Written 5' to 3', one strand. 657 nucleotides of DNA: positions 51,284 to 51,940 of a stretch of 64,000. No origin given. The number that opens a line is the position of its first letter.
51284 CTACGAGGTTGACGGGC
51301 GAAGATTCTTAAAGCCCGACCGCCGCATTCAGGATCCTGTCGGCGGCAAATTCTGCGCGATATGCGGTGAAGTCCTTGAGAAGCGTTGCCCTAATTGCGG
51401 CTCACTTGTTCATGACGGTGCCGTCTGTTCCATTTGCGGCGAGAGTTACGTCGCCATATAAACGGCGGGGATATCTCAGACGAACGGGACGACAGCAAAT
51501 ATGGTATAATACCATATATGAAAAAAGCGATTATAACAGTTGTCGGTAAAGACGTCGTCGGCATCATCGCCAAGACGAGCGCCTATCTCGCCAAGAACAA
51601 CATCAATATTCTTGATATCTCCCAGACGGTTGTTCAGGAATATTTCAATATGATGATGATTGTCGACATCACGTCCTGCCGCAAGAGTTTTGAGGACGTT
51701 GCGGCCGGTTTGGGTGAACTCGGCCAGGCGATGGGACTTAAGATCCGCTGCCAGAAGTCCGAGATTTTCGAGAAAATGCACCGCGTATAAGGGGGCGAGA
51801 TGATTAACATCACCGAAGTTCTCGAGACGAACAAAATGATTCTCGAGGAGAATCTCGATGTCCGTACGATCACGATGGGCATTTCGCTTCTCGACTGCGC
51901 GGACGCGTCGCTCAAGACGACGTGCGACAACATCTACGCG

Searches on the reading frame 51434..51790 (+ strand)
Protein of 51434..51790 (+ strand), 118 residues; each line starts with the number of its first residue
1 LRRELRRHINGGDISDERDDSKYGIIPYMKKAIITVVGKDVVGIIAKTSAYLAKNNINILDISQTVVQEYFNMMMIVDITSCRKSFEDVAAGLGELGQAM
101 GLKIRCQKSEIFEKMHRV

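Call 92: search_protein_families(library=pfam, proteins=[window:51434-51790:+], max_evalue=0.00001)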
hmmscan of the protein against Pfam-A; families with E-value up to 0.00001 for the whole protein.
window:51434-51790:+ (118 aa): 2 families
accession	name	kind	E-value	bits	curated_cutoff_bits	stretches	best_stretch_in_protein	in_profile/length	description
PF13740.12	ACT_6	-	8.1e-12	45.3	23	1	33-107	4-76/76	ACT domain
PF01842.31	ACT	-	8.7e-09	35.4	27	1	33-89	2-57/66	ACT domain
